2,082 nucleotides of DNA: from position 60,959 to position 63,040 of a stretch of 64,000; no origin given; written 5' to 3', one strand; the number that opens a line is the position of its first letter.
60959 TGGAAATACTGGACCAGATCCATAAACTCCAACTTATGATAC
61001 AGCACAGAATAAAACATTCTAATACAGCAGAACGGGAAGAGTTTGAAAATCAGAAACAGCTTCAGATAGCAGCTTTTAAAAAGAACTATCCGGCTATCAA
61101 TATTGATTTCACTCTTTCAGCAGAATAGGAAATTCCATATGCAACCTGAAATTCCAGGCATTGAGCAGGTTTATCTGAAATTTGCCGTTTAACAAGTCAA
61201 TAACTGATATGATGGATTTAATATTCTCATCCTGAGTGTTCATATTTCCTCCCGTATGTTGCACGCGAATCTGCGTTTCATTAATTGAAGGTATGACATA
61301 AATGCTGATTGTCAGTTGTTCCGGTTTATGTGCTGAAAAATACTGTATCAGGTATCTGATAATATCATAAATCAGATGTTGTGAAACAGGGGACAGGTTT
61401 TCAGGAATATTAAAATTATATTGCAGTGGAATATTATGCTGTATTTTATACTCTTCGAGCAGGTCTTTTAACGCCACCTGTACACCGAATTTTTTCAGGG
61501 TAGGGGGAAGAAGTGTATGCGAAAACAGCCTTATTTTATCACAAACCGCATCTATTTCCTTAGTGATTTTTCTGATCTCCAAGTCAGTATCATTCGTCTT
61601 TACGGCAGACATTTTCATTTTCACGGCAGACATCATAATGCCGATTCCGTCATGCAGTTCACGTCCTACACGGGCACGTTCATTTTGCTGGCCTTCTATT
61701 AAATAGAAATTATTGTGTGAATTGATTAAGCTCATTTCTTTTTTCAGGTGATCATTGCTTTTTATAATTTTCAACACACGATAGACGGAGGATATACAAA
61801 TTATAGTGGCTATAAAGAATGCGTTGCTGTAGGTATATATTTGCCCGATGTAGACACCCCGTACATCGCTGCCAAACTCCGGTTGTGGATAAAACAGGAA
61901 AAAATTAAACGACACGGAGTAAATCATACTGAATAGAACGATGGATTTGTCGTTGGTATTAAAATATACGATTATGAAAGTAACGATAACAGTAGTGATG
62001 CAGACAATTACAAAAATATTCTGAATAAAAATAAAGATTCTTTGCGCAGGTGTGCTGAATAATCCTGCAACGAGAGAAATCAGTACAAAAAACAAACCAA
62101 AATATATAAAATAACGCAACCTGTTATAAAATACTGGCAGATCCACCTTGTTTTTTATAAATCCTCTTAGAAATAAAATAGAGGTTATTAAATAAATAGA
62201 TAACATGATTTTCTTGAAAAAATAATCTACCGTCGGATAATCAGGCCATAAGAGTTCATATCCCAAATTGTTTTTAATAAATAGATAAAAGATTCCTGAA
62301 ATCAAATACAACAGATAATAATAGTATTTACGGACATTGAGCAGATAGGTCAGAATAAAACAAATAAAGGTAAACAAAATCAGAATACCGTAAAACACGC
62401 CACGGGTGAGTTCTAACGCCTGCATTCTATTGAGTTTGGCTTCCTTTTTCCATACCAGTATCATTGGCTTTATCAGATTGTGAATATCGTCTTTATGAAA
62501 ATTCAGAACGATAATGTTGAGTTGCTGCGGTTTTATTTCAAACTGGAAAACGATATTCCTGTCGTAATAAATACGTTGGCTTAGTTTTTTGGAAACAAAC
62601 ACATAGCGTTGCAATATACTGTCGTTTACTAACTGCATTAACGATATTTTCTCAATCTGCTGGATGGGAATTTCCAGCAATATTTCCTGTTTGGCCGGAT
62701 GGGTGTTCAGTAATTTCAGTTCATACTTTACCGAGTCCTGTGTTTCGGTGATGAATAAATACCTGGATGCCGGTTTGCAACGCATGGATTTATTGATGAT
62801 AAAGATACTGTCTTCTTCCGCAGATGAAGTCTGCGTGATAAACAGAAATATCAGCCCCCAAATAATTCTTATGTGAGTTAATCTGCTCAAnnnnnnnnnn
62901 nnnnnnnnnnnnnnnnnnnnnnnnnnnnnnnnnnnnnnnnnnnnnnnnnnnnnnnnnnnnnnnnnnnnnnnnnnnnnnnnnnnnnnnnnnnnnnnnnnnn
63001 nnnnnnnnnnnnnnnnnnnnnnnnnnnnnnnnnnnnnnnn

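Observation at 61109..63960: Translationally coupled paralogous sensor kinases with complementary loss of the His and ATP-binding motifs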

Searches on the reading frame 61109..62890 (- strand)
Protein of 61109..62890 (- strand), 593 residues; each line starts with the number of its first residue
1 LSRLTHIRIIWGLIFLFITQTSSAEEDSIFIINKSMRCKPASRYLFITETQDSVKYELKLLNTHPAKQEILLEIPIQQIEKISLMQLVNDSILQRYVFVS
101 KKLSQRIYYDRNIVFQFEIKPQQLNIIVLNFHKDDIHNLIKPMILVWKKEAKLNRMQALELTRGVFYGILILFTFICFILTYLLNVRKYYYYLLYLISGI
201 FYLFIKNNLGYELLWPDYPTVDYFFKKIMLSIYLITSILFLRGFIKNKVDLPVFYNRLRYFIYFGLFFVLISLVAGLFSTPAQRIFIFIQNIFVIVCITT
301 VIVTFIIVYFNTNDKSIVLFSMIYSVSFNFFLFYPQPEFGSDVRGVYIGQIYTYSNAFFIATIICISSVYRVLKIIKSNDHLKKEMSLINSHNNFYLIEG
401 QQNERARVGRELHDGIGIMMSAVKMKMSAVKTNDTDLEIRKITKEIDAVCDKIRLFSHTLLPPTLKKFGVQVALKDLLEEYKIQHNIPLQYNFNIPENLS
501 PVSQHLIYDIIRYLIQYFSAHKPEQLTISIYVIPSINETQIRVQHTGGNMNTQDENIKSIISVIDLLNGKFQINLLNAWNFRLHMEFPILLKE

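Call 3: search_protein_families(library=pfam, proteins=[window:61109-62890:-], max_evalue=1)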
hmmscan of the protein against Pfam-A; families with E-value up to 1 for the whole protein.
window:61109-62890:- (593 aa): 4 families
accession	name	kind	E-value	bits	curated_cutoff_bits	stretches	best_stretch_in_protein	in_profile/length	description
PF07695.17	7TMR-DISM_7TM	-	3.8e-11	43.7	29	1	161-317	3-153/205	7TM diverse intracellular signalling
PF07730.19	HisKA_3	-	4.8e-08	33.9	24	1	404-464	1-67/68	Histidine kinase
PF07696.17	7TMR-DISMED2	-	0.012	16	22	1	57-134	47-125/136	7TMR-DISM extracellular 2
PF23357.1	DUF7088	-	0.13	12.9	27.8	1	453-502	24-71/105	Domain of unknown function (DUF7088)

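Call 4: search_protein_families(library=ncbifam, proteins=[window:61109-62890:-], max_evalue=1)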
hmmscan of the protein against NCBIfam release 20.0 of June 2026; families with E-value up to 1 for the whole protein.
window:61109-62890:- (593 aa): 5 families
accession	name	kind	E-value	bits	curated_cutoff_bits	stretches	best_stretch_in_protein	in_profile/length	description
NF052443.1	SensHisKinMctS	equivalog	4.1e-15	55.1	700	1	357-556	202-408/457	two-component system sensor histidine kinase MctS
NF007896.0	PRK10600.1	equivalog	3.4e-09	35.9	578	1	403-550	389-541/598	nitrate/nitrite two-component system sensor histidine kinase NarX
NF008649.0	PRK11644.1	equivalog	1.1e-07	31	408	1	378-513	278-419/499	signal transduction histidine-protein kinase/phosphatase UhpB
NF052531.1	Strep_LiaS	equivalog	2.7e-05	23.6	450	1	394-554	119-287/328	envelope stress sensor histidine kinase LiaS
NF008184.0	PRK10935.1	equivalog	0.0022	16.7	553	1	403-512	362-477/565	nitrate/nitrite two-component system sensor histidine kinase NarQ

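Call 8: find_encoding_contigs(protein=window:61109-62890:-, flank=10000, max_places=6)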
Protein window:61109-62890:- (593 aa): 3 contigs read that carry it; 3 places shown.
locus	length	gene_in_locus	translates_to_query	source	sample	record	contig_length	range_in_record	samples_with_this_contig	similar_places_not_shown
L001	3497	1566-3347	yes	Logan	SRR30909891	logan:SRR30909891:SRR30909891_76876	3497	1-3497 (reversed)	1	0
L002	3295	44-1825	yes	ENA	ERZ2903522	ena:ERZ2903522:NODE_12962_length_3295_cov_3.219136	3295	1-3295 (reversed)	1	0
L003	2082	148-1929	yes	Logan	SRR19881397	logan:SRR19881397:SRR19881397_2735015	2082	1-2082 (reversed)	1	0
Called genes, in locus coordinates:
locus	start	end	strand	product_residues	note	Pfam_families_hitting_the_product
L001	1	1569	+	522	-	?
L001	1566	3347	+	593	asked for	PF07695:7TMR-DISM_7TM, PF07730:HisKA_3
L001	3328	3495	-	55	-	?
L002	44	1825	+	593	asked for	PF07695:7TMR-DISM_7TM, PF07730:HisKA_3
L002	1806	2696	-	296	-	PF08885:GSCFA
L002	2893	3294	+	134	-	?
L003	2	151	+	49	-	?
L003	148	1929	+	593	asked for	PF07695:7TMR-DISM_7TM, PF07730:HisKA_3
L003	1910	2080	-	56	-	?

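Call 10: find_homologous_proteins(query=window:61109-62890:-, max_evalue=0.00001)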
Query window:61109-62890:- (593 aa): 102 proteins with E <= 0.00001 among 6448 candidates.
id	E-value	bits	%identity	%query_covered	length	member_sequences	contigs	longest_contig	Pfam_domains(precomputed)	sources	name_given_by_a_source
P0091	0.0e+0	1296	100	100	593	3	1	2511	PF07730.20,PF07695.18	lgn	-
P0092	0.0e+0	1224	100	94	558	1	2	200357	PF07730.20,PF07695.18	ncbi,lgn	-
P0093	0.0e+0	1191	92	97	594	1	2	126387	PF07730.20,PF07695.18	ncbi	ncbi:MAG: 7TM diverse intracellular signaling domain-containing protein [Chitinophagales bacterium]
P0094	0.0e+0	1157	88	100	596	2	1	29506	PF07730.20,PF07695.18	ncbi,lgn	-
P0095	0.0e+0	1083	84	98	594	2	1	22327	PF07696.18,PF07730.20,PF07695.18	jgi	jgi:signal transduction histidine kinase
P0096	5.0e-269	912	70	98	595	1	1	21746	PF07696.18,PF07730.20,PF07695.18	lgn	-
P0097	2.8e-262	890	68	97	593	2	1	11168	PF07696.18,PF07730.20,PF07695.18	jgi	jgi:signal transduction histidine kinase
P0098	4.2e-262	889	68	97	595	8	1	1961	PF07730.20,PF07695.18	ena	-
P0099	6.6e-262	888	72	94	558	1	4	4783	PF07730.20,PF07695.18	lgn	-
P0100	2.6e-260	883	68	96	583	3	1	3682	PF07730.20,PF07695.18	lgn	-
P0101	2.3e-258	877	68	98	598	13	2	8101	PF07730.20,PF07695.18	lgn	-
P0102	3.0e-258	876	69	96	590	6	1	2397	PF07696.18,PF07730.20,PF07695.18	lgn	-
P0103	7.0e-257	872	70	94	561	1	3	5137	PF07730.20,PF07695.18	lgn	-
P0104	2.1e-256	870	70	94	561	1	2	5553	PF07730.20,PF07695.18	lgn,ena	-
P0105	1.4e-255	868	67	97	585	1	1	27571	PF07730.20,PF07695.18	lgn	-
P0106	3.1e-255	866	67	96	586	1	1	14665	PF07696.18,PF07730.20,PF07695.18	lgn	-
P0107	4.9e-255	866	67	96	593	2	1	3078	PF07730.20,PF07695.18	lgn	-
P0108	6.8e-255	865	69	94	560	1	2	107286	PF07730.20,PF07695.18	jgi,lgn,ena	-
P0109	6.5e-254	862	66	98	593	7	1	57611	PF07730.20,PF07695.18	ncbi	ncbi:MAG: histidine kinase [Chitinophagales bacterium]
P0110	6.3e-253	859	69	94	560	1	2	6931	PF07730.20,PF07695.18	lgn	-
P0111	1.2e-252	858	67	97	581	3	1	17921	PF07730.20,PF07695.18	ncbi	-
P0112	8.5e-252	855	67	96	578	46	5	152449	PF07730.20,PF07695.18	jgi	jgi:signal transduction histidine kinase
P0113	1.8e-251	854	67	96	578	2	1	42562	PF07730.20,PF07695.18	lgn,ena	-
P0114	1.8e-251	854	66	98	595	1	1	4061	PF07730.20,PF07695.18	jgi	jgi:signal transduction histidine kinase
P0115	1.9e-251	854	67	96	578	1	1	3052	PF07730.20,PF07695.18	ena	-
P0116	2.4e-251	854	66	97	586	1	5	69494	PF07730.20,PF07695.18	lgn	-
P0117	4.7e-251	853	66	98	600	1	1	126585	PF07730.20,PF07695.18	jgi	jgi:signal transduction histidine kinase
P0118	3.7e-250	850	67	97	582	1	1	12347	PF07730.20,PF07695.18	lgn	-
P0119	5.3e-247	839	70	89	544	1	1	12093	PF07730.20,PF07695.18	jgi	jgi:signal transduction histidine kinase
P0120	1.4e-245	834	67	94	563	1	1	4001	PF07696.18,PF07730.20,PF07695.18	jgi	jgi:signal transduction histidine kinase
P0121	5.9e-244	829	65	96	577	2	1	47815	PF07696.18,PF07730.20,PF07695.18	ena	-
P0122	3.5e-243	827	66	97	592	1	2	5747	PF07730.20,PF07695.18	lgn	-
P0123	4.8e-240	816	63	98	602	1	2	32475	PF07696.18,PF07730.20,PF07695.18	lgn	-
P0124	3.0e-239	814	63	99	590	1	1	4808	PF07696.18,PF07730.20,PF07695.18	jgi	-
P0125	1.7e-233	795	62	100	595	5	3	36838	PF07730.20,PF07695.18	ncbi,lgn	-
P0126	2.1e-233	794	61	98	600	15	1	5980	PF07696.18,PF07730.20,PF07695.18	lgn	-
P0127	6.4e-233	793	62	100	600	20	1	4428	PF07730.20,PF07695.18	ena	-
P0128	9.0e-231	786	66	89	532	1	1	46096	PF07730.20,PF07695.18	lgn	-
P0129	9.7e-230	782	61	97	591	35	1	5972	PF07696.18,PF07730.20,PF07695.18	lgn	-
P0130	1.1e-229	782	61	96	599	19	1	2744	PF07730.20,PF07695.18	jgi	-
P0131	1.2e-225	769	59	99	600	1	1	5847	PF07730.20,PF07695.18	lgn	-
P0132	1.3e-224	765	61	95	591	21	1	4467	PF07696.18,PF07730.20,PF07695.18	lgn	-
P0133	2.8e-222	758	59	99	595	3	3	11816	PF07730.20,PF07695.18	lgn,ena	-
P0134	7.7e-221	753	62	94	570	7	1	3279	PF07730.20,PF07695.18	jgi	jgi:signal transduction histidine kinase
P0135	3.1e-220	751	62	94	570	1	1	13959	PF07730.20,PF07695.18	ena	-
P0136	8.7e-215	733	58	99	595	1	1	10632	PF07730.20,PF07695.18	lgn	-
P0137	2.0e-213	728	61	92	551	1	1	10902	PF07730.20,PF07695.18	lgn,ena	-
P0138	2.7e-209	715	57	96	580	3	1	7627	PF07730.20,PF07695.18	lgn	-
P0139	8.9e-202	690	55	94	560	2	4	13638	PF07730.20,PF07695.18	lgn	-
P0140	7.6e-201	687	53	98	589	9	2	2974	PF07730.20,PF07695.18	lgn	-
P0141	1.6e-200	686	54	98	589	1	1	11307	PF07730.20,PF07695.18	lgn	-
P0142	4.0e-199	681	54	98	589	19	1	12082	PF07730.20,PF07695.18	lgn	-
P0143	3.8e-196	671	52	97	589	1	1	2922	PF07730.20,PF07695.18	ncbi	-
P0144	4.2e-188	645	73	67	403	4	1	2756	PF07730.20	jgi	-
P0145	3.2e-187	642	52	96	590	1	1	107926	PF07730.20,PF07695.18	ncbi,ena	-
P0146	1.1e-184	633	51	96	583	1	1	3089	PF07730.20,PF07695.18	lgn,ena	-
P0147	1.0e-181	624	50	94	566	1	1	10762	PF07730.20,PF07695.18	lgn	-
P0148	5.0e-174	598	50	98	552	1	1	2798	PF07730.20,PF07695.18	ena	-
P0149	2.1e-164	567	70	61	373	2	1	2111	PF07730.20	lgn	-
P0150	1.0e-162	561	73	57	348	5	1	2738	PF07730.20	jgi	-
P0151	7.0e-161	555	46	93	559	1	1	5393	PF07730.20,PF07695.18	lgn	-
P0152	3.8e-158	546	44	95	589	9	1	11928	PF07730.20,PF07695.18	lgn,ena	-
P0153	4.4e-153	529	71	57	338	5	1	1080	PF07730.20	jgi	jgi:signal transduction histidine kinase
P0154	1.9e-104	369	37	88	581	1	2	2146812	PF07730.20,PF07695.18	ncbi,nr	ncbi:MAG: hypothetical protein H6553_08410 [Chitinophagales bacterium]|nr:hypothetical protein [Chit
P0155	4.1e-104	368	37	92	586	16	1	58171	PF07730.20,PF07695.18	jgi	jgi:signal transduction histidine kinase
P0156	9.1e-103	363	34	99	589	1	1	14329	PF07730.20,PF07695.18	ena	-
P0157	1.6e-102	362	35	97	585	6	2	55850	PF07695.18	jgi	jgi:signal transduction histidine kinase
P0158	4.3e-101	358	35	92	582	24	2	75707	PF07730.20,PF07695.18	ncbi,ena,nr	ncbi:MAG TPA: 7TM diverse intracellular signaling domain-containing protein [Chitinophagales bacteri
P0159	2.6e-98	348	35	96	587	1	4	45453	PF07730.20,PF07695.18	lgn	-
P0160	1.5e-83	300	43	56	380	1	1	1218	PF07730.20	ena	-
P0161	3.2e-22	97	22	91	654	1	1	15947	PF07696.18,PF07730.20,PF07695.18,PF02518.32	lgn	-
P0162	1.8e-21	95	23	91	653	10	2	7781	PF07696.18,PF07730.20,PF07695.18,PF02518.32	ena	-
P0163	8.9e-21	92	22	87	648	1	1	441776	PF07696.18,PF07730.20,PF07695.18,PF02518.32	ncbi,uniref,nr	ncbi:7TM-DISM domain-containing protein [Emticicia sp. BO119]|uniref:sensor histidine kinase n=1 Tax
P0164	9.2e-21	92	22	87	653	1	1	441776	PF07696.18,PF07730.20,PF07695.18,PF02518.32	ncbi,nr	ncbi:hypothetical protein H1R81_18940 [Emticicia sp. BO119]|nr:hypothetical protein [Emticicia sp. B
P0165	1.1e-16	79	25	87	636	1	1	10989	PF07696.18,PF07730.20,PF07695.18,PF02518.32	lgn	-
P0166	2.2e-16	78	21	90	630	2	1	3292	PF07696.18,PF07730.20,PF07695.18,PF02518.32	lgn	-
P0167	7.4e-15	73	24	75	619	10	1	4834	PF07696.18,PF07730.20,PF07695.18,PF02518.32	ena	-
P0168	2.5e-13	68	23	72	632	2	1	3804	PF07696.18,PF07730.20,PF02518.32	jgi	jgi:signal transduction histidine kinase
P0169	1.3e-12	65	26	32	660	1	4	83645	PF00515.35,PF13424.13,PF28559.1,PF13176.13,PF07730.20,PF02518.32,PF24885.2,PF13181.13,PF07719.24,PF13374.13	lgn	-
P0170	3.3e-12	64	29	35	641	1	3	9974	PF13414.13,PF13176.13,PF07730.20,PF13428.13,PF17874.8,PF00515.35,PF12895.14,PF13424.13,PF02518.32,PF14938.13,PF13432.13,PF13181.13,PF07719.24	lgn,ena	-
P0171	6.0e-12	63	30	27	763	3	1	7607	PF09976.16,PF13176.13,PF07730.20,PF13428.13,PF13374.13,PF17874.8,PF00515.35,PF13424.13,PF28559.1,PF02518.32,PF13181.13,PF07719.24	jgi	jgi:signal transduction histidine kinase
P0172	5.7e-10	57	33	20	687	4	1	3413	PF17874.8,PF00515.35,PF13424.13,PF13176.13,PF07730.20,PF02518.32,PF13428.13,PF13181.13,PF07719.24,PF13374.13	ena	-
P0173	6.0e-10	57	30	36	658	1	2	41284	PF00515.35,PF13424.13,PF13176.13,PF07730.20,PF02518.32,PF13181.13,PF07719.24,PF13374.13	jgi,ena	-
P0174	7.4e-10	56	29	34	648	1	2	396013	PF00515.35,PF13424.13,PF28559.1,PF13176.13,PF07730.20,PF02518.32,PF24885.2,PF13181.13,PF07719.24,PF13374.13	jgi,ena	-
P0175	1.3e-9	56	28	25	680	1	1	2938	PF13414.13,PF13176.13,PF07730.20,PF13428.13,PF13374.13,PF17874.8,PF00515.35,PF13424.13,PF02518.32,PF13432.13,PF13181.13,PF07719.24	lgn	-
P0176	3.2e-9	54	27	36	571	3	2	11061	PF00515.35,PF13424.13,PF13176.13,PF07730.20,PF02518.32,PF24885.2,PF13428.13,PF13181.13,PF07719.24,PF13374.13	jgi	jgi:signal transduction histidine kinase/Tfp pilus assembly protein PilF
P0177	7.8e-9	53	27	36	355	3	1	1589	PF00515.35,PF13424.13,PF07730.20,PF02518.32,PF13181.13,PF07719.24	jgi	jgi:signal transduction histidine kinase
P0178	8.5e-9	53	28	26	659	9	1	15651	PF13176.13,PF07730.20,PF24885.2,PF13374.13,PF00515.35,PF13424.13,PF28559.1,PF02518.32,PF14938.13,PF13181.13,PF07719.24,PF13174.13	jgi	-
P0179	1.3e-8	52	26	30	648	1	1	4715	PF17874.8,PF00515.35,PF13424.13,PF28559.1,PF13176.13,PF07730.20,PF02518.32,PF14938.13,PF13181.13,PF07719.24,PF13374.13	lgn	-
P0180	2.3e-8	51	25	33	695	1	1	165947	PF00672.31,PF13426.14,PF13581.13,PF07730.20,PF02518.32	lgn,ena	-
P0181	3.4e-8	51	27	29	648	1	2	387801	PF13176.13,PF07730.20,PF24885.2,PF13428.13,PF13374.13,PF17874.8,PF00515.35,PF13424.13,PF28559.1,PF02518.32,PF14938.13,PF13432.13,PF13181.13,PF07719.24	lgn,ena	-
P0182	2.5e-7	48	27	29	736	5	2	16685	PF17874.8,PF00515.35,PF13424.13,PF07730.20,PF02518.32,PF07719.24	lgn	-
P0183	2.6e-7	48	34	14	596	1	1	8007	PF00672.31,PF02743.25,PF07730.20,PF02518.32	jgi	jgi:signal transduction histidine kinase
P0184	2.7e-7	48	32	20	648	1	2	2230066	PF10602.16,PF13176.13,PF07730.20,PF24885.2,PF13374.13,PF00515.35,PF13424.13,PF28559.1,PF02518.32,PF14938.13,PF13181.13,PF07719.24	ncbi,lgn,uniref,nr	ncbi:sensor histidine kinase [Pedobacter frigiditerrae]|uniref:tetratricopeptide repeat-containing s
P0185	5.2e-7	47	26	32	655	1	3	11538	PF00515.35,PF13424.13,PF07730.20,PF02518.32,PF13432.13,PF13181.13,PF07719.24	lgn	-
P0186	6.3e-7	47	23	43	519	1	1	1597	PF07696.18,PF07695.18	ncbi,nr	ncbi:MAG: hypothetical protein L0Y76_08225, partial [Ignavibacteria bacterium]|nr:hypothetical prote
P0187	1.8e-6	45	31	19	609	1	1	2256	PF00672.31,PF07730.20,PF02518.32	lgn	-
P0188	1.8e-6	45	29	21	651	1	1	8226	PF00515.35,PF13424.13,PF13176.13,PF07730.20,PF02518.32,PF13432.13,PF13181.13,PF07719.24,PF13374.13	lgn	-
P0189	1.9e-6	45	35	14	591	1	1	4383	PF07730.20,PF02518.32,PF13675.12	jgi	-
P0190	2.0e-6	45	26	29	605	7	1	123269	PF12862.14,PF17874.8,PF00515.35,PF13424.13,PF13176.13,PF07730.20,PF02518.32,PF14938.13,PF13181.13,PF07719.24,PF13374.13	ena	-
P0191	2.7e-6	45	30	20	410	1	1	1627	PF08447.19,PF13426.14,PF07730.20,PF08448.17,PF02518.32,PF00989.32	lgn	-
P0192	5.4e-6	44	28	26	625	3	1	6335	PF07696.18,PF07695.18,PF06580.20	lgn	-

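Call 11: find_encoding_contigs(protein=P0092, flank=10000, max_places=3)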
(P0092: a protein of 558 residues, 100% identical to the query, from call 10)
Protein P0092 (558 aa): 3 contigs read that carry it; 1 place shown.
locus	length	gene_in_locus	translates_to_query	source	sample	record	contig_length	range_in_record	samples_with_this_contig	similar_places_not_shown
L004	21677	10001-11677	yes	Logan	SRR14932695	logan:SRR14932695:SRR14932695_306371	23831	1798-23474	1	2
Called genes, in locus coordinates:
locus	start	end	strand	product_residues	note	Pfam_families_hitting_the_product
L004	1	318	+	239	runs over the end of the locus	PF02585:PIG-L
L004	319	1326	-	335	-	PF03385:STELLO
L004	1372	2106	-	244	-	PF00535:Glycos_transf_2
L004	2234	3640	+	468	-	PF14289:DUF4369 (weak), PF00578:AhpC-TSA, PF13098:Thioredoxin_2 (faint), PF13905:Thioredoxin_8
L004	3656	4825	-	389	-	PF13472:Lipase_GDSL_2 (weak)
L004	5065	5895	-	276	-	-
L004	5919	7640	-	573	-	PF20423:AceK_regulatory, PF06315:AceK_kinase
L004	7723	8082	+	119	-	PF04237:YjbR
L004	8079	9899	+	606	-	PF07696:7TMR-DISMED2 (weak), PF07695:7TMR-DISM_7TM (weak), PF02518:HATPase_c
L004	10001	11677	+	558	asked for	PF07695:7TMR-DISM_7TM, PF07730:HisKA_3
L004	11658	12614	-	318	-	PF08885:GSCFA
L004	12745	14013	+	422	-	PF17116:T9SS_plug_1st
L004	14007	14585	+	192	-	PF02622:DUF179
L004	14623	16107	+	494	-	PF05572:Peptidase_M43 (weak), PF18962:Por_Secre_tail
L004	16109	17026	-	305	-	-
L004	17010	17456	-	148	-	-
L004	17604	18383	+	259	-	-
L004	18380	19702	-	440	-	PF00875:DNA_photolyase, PF03441:FAD_binding_7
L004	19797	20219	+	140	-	PF00571:CBS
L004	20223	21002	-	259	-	PF01063:Aminotran_4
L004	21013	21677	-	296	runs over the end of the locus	PF01040:UbiA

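Call 17: find_related_loci(query=A1, collection=genome_contigs, flank=10000)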
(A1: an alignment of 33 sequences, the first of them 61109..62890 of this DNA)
Query A1 (593 aa) in genome_contigs; peptide patterns used: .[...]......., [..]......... (x = any residue, [..] = any of these).
213 stretches matched a pattern; 169 encode a relative of the query (tblastn E <= 1e-3); the best 80 are kept; 80 distinct loci.
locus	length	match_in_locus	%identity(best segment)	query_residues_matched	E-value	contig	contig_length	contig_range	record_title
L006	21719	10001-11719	92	21-593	0e+0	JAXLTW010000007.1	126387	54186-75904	MAG: Chitinophagales bacterium isolate STL-BAC14 C1.324.fa-7, whole genome shotgun sequence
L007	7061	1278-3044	67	9-593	0e+0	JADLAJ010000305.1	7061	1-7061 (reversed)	MAG: Chitinophagales bacterium isolate SJ124 c_000001300931, whole genome shotgun sequence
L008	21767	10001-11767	67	9-593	0e+0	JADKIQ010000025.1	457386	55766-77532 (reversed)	MAG: Sphingobacteriales bacterium isolate Skiv_18-Q3-R9-52_MAXAC.081 tig01148613-10-4569230, whole genome shotgun sequen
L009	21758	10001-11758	68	10-593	0e+0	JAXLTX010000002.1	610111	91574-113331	MAG: Chitinophagales bacterium isolate STL-BAC15 C1.327.fa-2, whole genome shotgun sequence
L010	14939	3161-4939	65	6-591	0e+0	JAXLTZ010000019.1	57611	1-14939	MAG: Chitinophagales bacterium isolate STL-BAC17 C2.102.fa-19, whole genome shotgun sequence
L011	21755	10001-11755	66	16-591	0e+0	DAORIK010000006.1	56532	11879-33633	MAG TPA_asm: Chitinophagales bacterium isolate AMR_MDS_5579 NODE_54_length_56532_cov_10.554651, whole genome shotgun seq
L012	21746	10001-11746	61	13-593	0e+0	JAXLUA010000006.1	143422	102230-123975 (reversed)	MAG: Chitinophagales bacterium isolate STL-BAC18 C2.187.fa-6, whole genome shotgun sequence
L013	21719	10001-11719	62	22-593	0e+0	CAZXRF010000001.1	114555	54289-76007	MAG TPA_asm: uncultured Chitinophagales bacterium isolate SRP262948_co1_35 genome assembly, contig: NODE_170_length_1145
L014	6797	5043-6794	61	14-593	0e+0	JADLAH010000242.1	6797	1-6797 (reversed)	MAG: Chitinophagales bacterium isolate SJ120 c_000000818530, whole genome shotgun sequence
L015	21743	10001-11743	63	16-591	0e+0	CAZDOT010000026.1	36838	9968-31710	MAG TPA_asm: uncultured Chitinophagales bacterium isolate SRP257259_co1_46 genome assembly, contig: NODE_1141_length_368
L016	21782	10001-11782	61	1-591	0e+0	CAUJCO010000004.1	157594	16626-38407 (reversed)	MAG: Bacteroidota bacterium isolate KLAP121 genome assembly, contig: KLAP121_811169, whole genome shotgun sequence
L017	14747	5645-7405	61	9-592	0e+0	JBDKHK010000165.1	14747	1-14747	MAG: Bacteroidota bacterium isolate flintriver_2019_sw_WHONDRS-S19S_0015_B_bin.39 scaffold_875717, whole genome shotgun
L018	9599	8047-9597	66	13-528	0e+0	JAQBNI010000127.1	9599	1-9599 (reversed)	MAG: Bacteroidota bacterium isolate RYN_289 scaffold_226388, whole genome shotgun sequence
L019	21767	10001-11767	54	6-591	0e+0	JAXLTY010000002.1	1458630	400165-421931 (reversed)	MAG: Chitinophagales bacterium isolate STL-BAC16 C1.339.fa-2, whole genome shotgun sequence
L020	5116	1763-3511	55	11-591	0e+0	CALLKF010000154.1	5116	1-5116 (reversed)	MAG TPA_asm: uncultured Saprospirales bacterium isolate SRR6231210_bin.54_CONCOCT_v1.1_MAG genome assembly, contig: ERZ6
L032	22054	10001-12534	29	157-588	8e-38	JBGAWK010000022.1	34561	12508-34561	MAG: Chitinophagales bacterium isolate MAG_MBR_AS.9 MBRAS-9_NODE_22_length_34561_cov_5.025258, whole genome shotgun sequ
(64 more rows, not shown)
